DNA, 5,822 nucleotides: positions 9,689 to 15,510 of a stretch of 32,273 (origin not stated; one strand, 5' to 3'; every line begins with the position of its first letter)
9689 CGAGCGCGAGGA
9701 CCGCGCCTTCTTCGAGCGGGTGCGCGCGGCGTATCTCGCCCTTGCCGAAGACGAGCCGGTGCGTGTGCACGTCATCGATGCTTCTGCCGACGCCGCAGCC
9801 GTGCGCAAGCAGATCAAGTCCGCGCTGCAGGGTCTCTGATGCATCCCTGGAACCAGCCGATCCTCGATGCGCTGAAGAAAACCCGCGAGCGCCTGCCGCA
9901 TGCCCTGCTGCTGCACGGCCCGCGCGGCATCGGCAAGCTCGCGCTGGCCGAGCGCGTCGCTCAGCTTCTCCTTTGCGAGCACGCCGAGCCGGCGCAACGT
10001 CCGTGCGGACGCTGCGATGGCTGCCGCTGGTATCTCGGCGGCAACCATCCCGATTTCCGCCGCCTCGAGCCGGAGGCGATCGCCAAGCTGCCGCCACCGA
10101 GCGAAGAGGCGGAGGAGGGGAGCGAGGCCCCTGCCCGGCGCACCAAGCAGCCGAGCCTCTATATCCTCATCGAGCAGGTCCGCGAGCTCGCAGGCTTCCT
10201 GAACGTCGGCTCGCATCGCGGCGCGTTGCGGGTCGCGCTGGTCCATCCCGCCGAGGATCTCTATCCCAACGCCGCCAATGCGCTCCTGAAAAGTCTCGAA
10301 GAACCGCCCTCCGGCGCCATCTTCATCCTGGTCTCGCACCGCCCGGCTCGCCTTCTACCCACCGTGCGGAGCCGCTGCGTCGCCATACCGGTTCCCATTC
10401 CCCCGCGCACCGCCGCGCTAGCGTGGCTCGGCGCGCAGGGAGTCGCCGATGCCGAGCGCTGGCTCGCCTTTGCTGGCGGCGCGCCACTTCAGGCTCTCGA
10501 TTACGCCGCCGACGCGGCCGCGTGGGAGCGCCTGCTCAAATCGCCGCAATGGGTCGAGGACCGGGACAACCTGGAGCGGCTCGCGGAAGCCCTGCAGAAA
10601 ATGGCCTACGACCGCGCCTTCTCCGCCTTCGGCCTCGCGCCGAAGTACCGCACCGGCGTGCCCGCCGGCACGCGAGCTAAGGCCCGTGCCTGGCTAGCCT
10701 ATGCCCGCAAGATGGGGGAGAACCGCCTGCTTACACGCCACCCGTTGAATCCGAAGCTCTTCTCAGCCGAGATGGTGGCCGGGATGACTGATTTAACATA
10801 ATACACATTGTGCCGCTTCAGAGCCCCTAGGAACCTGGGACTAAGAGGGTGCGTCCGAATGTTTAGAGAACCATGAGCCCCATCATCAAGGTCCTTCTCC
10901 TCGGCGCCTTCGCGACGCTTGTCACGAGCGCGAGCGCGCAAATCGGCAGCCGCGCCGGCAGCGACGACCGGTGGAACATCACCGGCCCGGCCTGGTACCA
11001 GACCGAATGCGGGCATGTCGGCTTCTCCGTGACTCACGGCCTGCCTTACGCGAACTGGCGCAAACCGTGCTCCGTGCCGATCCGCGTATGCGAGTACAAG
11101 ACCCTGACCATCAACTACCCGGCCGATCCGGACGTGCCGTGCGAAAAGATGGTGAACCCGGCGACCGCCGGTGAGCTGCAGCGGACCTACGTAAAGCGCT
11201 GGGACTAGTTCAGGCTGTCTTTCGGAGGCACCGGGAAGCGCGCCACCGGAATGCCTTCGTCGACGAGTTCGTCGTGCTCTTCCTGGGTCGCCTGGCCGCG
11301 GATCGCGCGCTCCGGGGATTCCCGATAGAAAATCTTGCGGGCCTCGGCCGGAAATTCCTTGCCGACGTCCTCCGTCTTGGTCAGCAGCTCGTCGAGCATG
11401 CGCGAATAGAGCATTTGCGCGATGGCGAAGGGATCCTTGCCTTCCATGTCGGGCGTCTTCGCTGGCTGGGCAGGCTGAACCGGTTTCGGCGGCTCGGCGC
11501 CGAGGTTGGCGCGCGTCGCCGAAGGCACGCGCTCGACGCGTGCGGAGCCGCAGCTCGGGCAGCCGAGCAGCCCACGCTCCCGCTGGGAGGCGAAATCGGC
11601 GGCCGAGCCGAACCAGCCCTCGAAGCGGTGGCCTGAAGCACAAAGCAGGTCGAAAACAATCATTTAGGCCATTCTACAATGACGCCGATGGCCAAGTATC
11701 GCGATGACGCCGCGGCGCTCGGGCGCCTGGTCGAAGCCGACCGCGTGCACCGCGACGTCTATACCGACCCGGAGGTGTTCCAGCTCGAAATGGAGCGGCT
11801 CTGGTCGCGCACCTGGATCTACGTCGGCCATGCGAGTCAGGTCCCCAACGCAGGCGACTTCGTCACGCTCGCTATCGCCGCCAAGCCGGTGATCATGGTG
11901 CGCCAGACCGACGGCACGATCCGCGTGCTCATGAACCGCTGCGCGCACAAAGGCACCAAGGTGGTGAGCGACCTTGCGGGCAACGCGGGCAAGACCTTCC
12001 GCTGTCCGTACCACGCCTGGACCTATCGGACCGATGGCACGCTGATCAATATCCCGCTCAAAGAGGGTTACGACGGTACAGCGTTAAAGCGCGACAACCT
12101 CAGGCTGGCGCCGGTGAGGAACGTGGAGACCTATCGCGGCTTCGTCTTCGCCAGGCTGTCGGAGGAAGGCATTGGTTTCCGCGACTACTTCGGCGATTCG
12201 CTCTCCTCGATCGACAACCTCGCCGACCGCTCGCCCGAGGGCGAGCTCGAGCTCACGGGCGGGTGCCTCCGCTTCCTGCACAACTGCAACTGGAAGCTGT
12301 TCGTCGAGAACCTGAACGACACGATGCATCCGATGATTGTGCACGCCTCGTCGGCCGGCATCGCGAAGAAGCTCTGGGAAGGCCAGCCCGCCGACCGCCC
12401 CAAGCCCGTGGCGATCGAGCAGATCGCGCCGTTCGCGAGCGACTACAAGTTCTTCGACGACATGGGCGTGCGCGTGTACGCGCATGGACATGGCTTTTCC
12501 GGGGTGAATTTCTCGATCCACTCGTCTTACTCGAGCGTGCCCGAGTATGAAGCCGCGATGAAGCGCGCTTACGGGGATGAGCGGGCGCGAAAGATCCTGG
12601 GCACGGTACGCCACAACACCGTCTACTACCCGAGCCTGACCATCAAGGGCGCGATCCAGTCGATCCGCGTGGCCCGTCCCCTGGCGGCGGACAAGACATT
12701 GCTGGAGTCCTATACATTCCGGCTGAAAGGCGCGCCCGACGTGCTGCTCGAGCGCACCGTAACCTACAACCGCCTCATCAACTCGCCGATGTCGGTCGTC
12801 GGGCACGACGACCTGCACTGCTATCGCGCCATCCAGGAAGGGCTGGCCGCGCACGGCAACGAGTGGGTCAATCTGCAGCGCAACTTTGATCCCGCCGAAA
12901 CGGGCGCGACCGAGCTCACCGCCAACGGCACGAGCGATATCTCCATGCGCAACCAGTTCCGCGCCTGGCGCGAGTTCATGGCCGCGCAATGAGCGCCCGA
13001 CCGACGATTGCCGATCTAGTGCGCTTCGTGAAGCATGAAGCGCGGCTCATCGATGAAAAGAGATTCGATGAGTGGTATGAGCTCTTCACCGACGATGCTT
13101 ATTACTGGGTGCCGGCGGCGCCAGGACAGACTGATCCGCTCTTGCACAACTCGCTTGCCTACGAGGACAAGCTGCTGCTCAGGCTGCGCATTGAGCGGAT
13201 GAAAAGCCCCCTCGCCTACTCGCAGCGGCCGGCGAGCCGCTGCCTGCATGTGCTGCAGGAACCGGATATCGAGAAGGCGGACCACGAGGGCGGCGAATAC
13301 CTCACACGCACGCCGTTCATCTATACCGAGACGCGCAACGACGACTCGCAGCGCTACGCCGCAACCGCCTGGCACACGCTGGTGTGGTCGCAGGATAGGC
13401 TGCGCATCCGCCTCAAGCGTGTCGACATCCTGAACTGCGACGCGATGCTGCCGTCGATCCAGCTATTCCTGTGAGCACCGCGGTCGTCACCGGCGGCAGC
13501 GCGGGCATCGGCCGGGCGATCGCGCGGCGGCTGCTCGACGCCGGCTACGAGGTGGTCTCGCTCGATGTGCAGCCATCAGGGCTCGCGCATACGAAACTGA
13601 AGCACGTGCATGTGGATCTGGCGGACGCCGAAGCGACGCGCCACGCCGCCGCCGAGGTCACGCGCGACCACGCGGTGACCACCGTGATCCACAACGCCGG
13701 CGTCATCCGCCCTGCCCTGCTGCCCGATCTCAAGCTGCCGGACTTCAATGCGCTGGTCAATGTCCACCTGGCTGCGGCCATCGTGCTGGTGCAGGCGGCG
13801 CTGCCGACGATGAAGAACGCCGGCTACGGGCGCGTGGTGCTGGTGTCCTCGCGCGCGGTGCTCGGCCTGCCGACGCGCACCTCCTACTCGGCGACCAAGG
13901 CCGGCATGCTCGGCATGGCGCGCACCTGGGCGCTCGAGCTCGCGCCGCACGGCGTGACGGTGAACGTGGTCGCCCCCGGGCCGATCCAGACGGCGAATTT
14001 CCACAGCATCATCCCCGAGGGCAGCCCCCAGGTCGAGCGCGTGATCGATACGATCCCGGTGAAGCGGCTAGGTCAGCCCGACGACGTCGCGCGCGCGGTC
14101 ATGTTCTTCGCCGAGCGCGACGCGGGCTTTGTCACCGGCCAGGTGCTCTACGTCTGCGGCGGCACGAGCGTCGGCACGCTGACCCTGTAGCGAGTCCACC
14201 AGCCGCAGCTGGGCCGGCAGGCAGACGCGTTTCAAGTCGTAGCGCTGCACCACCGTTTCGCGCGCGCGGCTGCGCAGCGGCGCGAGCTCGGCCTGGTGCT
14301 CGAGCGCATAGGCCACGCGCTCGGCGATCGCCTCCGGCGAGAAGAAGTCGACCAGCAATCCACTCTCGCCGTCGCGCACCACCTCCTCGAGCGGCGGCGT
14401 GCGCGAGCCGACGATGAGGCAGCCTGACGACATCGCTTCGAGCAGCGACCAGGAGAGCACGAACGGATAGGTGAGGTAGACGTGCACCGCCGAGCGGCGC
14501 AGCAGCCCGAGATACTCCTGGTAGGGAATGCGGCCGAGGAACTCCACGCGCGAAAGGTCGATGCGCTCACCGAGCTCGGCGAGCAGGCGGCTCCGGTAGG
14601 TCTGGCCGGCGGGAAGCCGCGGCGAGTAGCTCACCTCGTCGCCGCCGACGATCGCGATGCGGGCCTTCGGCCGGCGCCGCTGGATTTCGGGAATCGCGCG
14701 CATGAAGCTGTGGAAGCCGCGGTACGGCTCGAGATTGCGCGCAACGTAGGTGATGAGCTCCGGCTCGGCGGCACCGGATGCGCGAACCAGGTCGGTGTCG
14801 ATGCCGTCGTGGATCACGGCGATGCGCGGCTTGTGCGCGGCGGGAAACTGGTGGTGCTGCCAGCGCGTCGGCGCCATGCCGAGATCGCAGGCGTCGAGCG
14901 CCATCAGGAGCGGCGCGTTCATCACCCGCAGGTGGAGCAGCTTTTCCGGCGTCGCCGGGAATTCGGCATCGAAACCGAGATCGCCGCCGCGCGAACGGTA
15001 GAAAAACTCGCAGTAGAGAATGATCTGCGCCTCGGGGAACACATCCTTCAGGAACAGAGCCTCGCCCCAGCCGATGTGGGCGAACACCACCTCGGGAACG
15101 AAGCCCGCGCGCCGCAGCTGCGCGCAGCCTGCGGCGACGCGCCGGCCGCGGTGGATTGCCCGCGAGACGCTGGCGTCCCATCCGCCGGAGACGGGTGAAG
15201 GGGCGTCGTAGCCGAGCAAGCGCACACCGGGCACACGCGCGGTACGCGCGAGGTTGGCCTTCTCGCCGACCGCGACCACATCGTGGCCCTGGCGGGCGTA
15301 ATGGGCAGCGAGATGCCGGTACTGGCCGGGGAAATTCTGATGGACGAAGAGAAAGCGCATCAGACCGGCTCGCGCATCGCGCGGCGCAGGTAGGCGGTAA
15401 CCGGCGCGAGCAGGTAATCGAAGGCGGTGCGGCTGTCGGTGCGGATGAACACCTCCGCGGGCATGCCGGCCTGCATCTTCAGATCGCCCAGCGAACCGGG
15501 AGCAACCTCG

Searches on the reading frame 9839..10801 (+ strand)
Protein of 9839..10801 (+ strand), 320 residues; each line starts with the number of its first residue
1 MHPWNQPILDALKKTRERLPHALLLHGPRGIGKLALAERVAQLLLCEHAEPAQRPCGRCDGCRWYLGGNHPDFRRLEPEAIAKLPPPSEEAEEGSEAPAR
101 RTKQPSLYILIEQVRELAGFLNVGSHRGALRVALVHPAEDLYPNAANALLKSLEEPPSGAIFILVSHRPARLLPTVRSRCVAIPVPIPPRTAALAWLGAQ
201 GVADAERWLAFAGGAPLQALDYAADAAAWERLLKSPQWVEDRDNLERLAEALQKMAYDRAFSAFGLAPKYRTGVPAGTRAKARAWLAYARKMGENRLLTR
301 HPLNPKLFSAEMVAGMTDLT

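Call 7: search_protein_families(library=ncbifam, proteins=[window:9839-10801:+], max_evalue=0.00001)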
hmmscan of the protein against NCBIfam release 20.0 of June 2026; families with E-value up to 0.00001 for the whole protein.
window:9839-10801:+ (320 aa): 57 families (the best 25 are shown)
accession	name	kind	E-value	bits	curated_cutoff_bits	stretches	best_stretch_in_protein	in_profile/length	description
NF005408.0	PRK06964.1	equivalog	5.4e-81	272.6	483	1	2-317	3-338/342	DNA polymerase III subunit delta'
NF006430.0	PRK08699.1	equivalog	4.1e-64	216.6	481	1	2-221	3-205/325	DNA polymerase III subunit delta'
NF004310.0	PRK05707.1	equivalog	1.2e-61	208.9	280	2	109-255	86-239/328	DNA polymerase III subunit delta'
TIGR00678.1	holB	equivalog_domain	1e-58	198.1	180.6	1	15-219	9-188/188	DNA polymerase III subunit delta'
NF005677.0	PRK07471.1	equivalog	1.1e-40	139.9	252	1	8-300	31-318/366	DNA polymerase III subunit delta'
NF004759.0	PRK06090.1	equivalog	2.4e-37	129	457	2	109-227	88-206/319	DNA polymerase III subunit delta'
NF005941.0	PRK07993.1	equivalog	8.1e-35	120.9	477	2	110-255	89-227/334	DNA polymerase III subunit delta'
NF006586.0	PRK09112.1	equivalog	1e-34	120.3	308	1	101-184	113-196/351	DNA polymerase III subunit delta'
NF006447.0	PRK08769.1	equivalog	5.4e-31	107.8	348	1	107-225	91-211/319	DNA polymerase III subunit delta'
NF005362.0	PRK06871.1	equivalog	7.4e-31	107.5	456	2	109-220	88-202/327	DNA polymerase III subunit delta'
NF005638.0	PRK07399.1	subfamily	1.2e-30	106.7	230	1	15-223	24-224/317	DNA polymerase III subunit delta'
NF005972.1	PRK08058.1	equivalog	3.2e-30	105.5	340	2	15-79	22-85/328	DNA polymerase III subunit delta'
NF005926.0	PRK07940.1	equivalog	5.1e-29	101.7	300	2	103-260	89-252/394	DNA polymerase III subunit delta'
NF011524.0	PRK14963.1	equivalog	5.2e-26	91.9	601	2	7-73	25-87/647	DNA polymerase III subunits gamma and tau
TIGR02397.1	dnaX_nterm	equivalog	2.3e-22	79.8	250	2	111-181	99-169/355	DNA polymerase III subunit gamma/tau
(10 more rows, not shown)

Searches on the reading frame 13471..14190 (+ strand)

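Call 7: search_protein_families(library=ncbifam, proteins=[window:13471-14190:+], max_evalue=0.00001)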
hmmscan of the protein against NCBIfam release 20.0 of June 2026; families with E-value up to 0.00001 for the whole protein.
window:13471-14190:+ (239 aa): 215 families (the best 25 are shown)
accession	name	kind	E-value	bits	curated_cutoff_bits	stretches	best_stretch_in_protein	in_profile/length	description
NF005753.0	PRK07577.1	equivalog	4.9e-68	229.2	310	1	3-235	5-235/237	SDR family oxidoreductase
NF009466.0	PRK12826.1-2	subfamily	2.3e-52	177.9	222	1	3-233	5-245/248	3-oxoacyl-ACP reductase FabG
NF009464.0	PRK12824.1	subfamily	4.3e-51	173.9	269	1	3-232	4-242/245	3-oxoacyl-ACP reductase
TIGR01830.1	3oxo_ACP_reduc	equivalog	6e-50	170.2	297.75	1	4-231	1-237/239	3-oxoacyl-[acyl-carrier-protein] reductase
NF004198.0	PRK05653.1-3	equivalog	1e-47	162.7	296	1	3-233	9-247/248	3-oxoacyl-ACP reductase FabG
NF009468.0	PRK12826.1-4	equivalog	2.1e-47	161.9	318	1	3-232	9-247/256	SDR family oxidoreductase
NF004202.0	PRK05653.2-2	equivalog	5.6e-47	160.5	333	1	3-232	9-247/259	3-oxoacyl-ACP reductase FabG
TIGR01829.1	AcAcCoA_reduct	subfamily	6.3e-45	153.7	302.1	1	4-232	3-240/242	acetoacetyl-CoA reductase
NF005067.0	PRK06484.1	equivalog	8.6e-45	153.2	713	1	4-233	12-252/524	short chain dehydrogenase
NF005559.1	PRK07231.1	subfamily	2e-44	152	215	1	3-233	6-248/249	glucose 1-dehydrogenase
NF047420.2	EF_P_mod_YmfI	equivalog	2.7e-44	151.7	238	1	4-231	2-234/236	elongation factor P 5-aminopentanone reductase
NF040605.2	mycolic_FabG1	exception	1.6e-43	149.2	420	1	4-235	4-232/233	3-oxoacyl-ACP reductase FabG1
NF006110.0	PRK08261.1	equivalog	8.3e-43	146.9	410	1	3-235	216-453/454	3-oxoacyl-ACP reductase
NF004200.0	PRK05653.1-5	equivalog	1e-42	146.4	273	1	2-231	3-240/242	3-oxoacyl-ACP reductase FabG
NF004197.0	PRK05653.1-1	equivalog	1.6e-41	142.6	332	1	3-232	9-246/249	3-oxoacyl-ACP reductase FabG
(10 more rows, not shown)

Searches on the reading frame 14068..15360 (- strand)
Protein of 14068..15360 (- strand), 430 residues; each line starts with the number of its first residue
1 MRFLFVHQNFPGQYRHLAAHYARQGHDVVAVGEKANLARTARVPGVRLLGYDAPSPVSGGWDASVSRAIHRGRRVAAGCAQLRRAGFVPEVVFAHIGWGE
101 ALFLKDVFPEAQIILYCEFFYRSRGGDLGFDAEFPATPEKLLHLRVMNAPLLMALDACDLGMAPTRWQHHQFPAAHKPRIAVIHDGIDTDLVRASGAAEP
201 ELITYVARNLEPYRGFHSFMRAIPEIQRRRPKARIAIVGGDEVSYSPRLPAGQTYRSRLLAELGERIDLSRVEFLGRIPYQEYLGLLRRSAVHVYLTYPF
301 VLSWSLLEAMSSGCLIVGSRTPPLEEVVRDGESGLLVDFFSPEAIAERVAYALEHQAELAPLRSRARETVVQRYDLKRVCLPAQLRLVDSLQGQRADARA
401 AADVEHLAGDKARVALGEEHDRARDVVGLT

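Call 6: search_protein_families(library=ncbifam, proteins=[window:14068-15360:-], max_evalue=0.00001)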
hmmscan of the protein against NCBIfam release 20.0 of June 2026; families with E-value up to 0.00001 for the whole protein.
window:14068-15360:- (430 aa): 5 families
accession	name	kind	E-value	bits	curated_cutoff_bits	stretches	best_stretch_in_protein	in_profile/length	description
NF041876.1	EPS_EpsE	equivalog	3e-20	72.8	400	1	173-378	181-384/389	exopolysaccharide biosynthesis GT4 family glycosyltransferase EpsE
TIGR04063.1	stp3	hypoth_equivalog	1.2e-11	44.1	442.05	1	188-375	201-380/397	TIGR04063 family PEP-CTERM/XrtA system glycosyltransferase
TIGR03449.1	mycothiol_MshA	equivalog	2.1e-09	36.8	462.5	1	179-364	189-378/406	D-inositol-3-phosphate glycosyltransferase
TIGR03999.1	thiol_BshA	equivalog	1.6e-08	33.9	273.7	1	270-379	255-362/375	N-acetyl-alpha-D-glucosaminyl L-malate synthase BshA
TIGR04047.1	MSMEG_0565_glyc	hypoth_equivalog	5.8e-08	32.2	259.85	1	210-375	202-359/373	MSMEG_0565 family glycosyltransferase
